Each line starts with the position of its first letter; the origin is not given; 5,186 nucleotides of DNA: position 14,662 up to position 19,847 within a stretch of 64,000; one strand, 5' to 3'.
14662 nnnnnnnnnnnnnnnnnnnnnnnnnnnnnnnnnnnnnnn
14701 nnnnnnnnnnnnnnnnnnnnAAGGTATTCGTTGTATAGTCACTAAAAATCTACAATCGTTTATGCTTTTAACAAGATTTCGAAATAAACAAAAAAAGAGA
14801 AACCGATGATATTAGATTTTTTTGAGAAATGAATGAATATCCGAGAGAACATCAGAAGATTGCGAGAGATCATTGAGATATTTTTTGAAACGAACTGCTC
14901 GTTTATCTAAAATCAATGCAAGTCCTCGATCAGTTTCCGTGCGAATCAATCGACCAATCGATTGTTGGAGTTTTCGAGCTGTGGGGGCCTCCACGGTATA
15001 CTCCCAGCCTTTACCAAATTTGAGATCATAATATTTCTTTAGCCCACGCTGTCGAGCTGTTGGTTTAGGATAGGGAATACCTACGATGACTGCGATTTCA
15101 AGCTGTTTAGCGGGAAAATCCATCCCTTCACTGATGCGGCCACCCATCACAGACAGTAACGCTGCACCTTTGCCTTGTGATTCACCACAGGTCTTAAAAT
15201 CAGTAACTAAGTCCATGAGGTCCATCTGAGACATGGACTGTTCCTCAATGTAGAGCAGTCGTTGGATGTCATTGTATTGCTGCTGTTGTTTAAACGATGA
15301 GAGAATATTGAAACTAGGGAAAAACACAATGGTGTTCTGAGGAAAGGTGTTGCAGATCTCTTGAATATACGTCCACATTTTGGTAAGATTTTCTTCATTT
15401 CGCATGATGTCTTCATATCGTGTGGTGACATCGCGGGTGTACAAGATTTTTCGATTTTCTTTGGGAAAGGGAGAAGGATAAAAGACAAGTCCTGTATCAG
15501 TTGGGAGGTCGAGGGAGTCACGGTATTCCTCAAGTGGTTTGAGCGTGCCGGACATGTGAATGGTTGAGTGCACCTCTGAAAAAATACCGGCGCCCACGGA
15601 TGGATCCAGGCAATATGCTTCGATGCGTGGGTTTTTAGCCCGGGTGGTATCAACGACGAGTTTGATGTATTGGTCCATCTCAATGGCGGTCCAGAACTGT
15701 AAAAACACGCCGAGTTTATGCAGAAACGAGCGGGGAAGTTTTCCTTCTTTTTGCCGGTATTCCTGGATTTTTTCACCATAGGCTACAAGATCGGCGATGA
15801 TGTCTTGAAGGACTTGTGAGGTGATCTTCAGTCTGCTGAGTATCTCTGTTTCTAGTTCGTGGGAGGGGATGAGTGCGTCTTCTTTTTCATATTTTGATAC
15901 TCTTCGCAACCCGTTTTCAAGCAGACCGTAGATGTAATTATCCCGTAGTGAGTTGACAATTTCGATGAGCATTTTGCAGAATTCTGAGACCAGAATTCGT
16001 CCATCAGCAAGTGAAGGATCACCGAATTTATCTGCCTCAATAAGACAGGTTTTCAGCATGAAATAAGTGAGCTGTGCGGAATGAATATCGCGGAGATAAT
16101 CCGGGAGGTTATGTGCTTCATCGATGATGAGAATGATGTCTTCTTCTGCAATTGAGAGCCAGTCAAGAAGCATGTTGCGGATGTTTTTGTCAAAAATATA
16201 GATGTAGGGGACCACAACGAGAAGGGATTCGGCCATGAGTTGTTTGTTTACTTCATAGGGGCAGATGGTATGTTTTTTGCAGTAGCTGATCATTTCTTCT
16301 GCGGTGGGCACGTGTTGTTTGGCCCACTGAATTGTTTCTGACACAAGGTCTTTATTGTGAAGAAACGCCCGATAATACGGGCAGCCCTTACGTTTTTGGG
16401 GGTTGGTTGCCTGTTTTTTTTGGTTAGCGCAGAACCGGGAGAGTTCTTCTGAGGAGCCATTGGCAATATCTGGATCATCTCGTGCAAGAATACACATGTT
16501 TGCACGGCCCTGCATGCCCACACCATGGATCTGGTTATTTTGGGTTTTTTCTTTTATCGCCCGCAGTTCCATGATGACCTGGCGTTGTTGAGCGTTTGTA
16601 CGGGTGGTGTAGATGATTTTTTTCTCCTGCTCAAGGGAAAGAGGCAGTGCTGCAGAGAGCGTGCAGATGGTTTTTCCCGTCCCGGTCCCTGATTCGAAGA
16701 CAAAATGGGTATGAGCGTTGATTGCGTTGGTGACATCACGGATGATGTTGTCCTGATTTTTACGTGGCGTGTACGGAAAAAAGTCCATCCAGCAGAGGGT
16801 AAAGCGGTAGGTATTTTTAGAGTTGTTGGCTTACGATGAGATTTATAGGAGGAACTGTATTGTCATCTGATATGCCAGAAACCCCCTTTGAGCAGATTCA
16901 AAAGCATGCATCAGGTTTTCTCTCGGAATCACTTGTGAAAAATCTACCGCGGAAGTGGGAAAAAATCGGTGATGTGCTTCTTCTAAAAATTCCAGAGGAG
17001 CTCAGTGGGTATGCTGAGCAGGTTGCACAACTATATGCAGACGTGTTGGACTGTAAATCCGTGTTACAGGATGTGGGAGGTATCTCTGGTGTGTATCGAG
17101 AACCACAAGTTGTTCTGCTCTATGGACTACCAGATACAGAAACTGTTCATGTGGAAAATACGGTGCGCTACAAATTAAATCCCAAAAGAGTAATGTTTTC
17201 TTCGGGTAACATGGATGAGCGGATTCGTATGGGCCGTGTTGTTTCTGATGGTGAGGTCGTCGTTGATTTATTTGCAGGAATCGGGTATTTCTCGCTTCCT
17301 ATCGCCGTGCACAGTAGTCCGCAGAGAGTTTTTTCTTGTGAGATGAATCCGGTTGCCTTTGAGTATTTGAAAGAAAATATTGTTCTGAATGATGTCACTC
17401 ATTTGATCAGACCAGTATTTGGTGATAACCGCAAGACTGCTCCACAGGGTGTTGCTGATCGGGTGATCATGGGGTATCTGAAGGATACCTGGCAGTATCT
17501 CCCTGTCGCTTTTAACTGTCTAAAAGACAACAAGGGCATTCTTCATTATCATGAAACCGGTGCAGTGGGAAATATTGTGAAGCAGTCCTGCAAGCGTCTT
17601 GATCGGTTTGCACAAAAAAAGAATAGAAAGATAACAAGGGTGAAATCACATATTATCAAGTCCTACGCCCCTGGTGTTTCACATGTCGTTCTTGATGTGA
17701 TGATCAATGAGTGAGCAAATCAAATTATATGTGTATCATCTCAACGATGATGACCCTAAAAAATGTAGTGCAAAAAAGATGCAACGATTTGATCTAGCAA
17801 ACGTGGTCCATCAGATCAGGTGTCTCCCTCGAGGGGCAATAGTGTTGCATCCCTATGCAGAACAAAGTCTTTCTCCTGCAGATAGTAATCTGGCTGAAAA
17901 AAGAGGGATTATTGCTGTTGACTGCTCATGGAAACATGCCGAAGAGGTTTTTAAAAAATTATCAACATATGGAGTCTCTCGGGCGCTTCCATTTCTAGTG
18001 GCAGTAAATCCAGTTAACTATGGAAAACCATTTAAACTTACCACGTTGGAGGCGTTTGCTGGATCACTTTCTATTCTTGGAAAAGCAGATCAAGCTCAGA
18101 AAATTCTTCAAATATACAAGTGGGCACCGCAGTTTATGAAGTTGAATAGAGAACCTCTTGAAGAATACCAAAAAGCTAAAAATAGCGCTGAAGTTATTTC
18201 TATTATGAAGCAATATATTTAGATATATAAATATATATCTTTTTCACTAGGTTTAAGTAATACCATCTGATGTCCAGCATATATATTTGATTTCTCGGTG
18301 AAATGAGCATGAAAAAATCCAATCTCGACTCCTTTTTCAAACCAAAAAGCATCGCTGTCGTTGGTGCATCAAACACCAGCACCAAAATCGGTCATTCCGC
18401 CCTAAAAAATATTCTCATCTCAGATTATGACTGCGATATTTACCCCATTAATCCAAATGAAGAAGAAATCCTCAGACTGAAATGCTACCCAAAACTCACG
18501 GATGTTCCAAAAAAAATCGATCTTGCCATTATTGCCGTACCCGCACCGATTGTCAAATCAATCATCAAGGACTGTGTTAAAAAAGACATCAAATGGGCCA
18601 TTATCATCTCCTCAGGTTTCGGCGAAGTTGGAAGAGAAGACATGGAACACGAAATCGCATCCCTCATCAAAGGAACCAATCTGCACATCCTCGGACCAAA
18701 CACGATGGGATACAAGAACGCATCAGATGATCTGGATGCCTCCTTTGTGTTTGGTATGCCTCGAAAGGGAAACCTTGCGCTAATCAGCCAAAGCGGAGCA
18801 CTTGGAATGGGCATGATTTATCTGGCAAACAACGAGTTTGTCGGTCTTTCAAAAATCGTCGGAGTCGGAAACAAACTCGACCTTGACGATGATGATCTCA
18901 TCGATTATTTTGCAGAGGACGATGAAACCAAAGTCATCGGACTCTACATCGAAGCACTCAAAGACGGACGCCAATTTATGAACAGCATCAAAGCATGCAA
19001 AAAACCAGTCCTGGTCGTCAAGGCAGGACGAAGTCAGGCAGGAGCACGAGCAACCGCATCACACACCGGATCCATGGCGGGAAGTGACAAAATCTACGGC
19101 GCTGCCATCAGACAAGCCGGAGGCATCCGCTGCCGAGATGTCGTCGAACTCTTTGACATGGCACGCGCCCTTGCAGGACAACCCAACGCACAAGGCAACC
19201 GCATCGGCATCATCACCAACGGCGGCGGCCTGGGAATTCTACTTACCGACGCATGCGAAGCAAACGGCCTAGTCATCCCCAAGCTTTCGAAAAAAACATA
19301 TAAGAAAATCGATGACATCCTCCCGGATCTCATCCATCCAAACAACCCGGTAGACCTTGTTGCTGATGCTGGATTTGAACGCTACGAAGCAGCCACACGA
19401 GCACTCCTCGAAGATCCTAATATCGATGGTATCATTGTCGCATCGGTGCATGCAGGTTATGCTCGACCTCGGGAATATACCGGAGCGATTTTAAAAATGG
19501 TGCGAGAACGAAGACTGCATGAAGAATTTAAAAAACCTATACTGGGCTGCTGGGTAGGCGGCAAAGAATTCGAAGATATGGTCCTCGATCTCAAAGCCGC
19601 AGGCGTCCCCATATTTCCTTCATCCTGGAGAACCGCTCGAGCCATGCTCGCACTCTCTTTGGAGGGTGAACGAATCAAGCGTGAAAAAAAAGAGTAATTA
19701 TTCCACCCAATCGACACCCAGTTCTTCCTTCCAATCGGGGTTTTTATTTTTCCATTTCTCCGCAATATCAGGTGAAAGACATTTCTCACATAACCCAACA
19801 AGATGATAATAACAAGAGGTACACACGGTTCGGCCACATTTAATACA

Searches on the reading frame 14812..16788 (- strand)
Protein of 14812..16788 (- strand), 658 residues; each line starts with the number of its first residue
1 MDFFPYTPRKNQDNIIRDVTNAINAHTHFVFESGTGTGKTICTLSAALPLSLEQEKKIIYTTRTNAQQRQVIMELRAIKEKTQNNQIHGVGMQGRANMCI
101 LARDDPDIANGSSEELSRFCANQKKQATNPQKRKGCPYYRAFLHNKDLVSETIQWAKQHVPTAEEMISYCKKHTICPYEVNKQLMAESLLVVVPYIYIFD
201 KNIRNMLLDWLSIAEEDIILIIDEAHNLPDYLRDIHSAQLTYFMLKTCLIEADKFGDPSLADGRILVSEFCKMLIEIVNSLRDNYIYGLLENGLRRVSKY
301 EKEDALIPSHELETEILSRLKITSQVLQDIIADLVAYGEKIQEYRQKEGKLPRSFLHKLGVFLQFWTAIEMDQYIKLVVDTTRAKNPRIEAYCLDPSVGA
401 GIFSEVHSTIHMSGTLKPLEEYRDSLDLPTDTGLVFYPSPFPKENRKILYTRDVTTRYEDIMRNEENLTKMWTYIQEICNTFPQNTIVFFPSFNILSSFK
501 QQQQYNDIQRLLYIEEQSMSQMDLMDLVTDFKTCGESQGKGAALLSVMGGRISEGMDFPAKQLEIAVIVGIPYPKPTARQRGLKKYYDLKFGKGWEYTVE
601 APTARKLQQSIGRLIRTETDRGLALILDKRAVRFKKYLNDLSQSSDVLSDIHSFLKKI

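Call 8: search_protein_families(library=pfam, proteins=[window:14812-16788:-], max_evalue=0.001)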
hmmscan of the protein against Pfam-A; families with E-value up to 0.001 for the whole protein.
window:14812-16788:- (658 aa): 5 families
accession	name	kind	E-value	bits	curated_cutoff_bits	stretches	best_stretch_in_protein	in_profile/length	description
PF06777.17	HBB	-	9.4e-38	130.2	30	1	288-460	23-190/190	Helical and beta-bridge domain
PF13307.12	Helicase_C_2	-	2.4e-36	125.8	25.3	1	475-643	1-165/170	Helicase C-terminal domain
PF06733.21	DEAD_2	-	2.7e-33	115.5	21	1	60-241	1-168/172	DEAD_2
PF04851.21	ResIII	-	2.7e-08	34.3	22.5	1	7-230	3-139/164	Type III restriction enzyme, res subunit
PF00270.35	DEAD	-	9.6e-08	32.4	26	1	17-123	9-111/167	DEAD/DEAH box helicase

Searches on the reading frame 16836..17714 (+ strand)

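Call 8: search_protein_families(library=pfam, proteins=[window:16836-17714:+], max_evalue=0.001)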
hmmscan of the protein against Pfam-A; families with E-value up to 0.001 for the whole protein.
window:16836-17714:+ (292 aa): 3 families
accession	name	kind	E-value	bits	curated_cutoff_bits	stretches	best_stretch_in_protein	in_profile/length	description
PF02475.24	TRM5-TYW2_MTfase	-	2e-55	187.6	28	1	103-266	1-163/164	TRM5/TYW2 methyltransferase domain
PF25133.1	TYW2_N_2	-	5.9e-21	74.8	27.7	1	25-97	5-76/79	TYW2 N-terminal domain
PF05175.20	MTS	-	0.00056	20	23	1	136-212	28-104/170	Methyltransferase small domain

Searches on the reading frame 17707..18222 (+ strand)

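Call 8: search_protein_families(library=pfam, proteins=[window:17707-18222:+], max_evalue=0.001)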
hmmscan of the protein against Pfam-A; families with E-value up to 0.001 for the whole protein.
window:17707-18222:+ (171 aa): 2 families
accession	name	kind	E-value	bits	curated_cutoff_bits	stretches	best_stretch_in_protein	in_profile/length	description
PF04034.18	Ribo_biogen_C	-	2.2e-46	157.2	29.9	1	45-171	1-127/127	Ribosome biogenesis protein, C-terminal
PF04068.21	Fer4_RLI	-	1.2e-09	38.1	23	1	6-34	2-30/35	Possible Fer4-like domain in RNase L inhibitor, RLI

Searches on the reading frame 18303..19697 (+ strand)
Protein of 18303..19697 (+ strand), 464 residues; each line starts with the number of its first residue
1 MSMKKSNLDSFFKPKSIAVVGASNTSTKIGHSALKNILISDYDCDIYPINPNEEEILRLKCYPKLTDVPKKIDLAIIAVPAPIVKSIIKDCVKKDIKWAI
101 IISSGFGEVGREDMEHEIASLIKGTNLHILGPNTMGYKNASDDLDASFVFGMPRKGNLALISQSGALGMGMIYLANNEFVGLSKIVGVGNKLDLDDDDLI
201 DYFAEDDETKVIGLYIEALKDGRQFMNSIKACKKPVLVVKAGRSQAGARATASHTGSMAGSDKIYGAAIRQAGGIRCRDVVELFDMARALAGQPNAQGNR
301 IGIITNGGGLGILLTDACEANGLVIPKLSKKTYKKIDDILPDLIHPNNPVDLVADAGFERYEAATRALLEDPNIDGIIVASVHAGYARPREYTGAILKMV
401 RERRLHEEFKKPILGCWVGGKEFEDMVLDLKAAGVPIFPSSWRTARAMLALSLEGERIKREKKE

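Call 8: search_protein_families(library=pfam, proteins=[window:18303-19697:+], max_evalue=0.001)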
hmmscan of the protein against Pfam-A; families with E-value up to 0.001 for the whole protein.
window:18303-19697:+ (464 aa): 4 families
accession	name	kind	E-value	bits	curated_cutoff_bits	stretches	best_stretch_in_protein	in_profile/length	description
PF13607.11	Succ_CoA_lig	-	1.3e-50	171.1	27.4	1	155-290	1-138/138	Succinyl-CoA ligase like flavodoxin domain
PF13380.12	CoA_binding_2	-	3.2e-20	73.1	22.8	1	15-138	1-114/116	CoA binding domain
PF02629.25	CoA_binding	-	1.8e-14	54.7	22.3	1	13-105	2-97/97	CoA binding domain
PF19045.5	Ligase_CoA_2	-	6.9e-14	52.6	23.7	1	303-449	3-148/162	Ligase-CoA domain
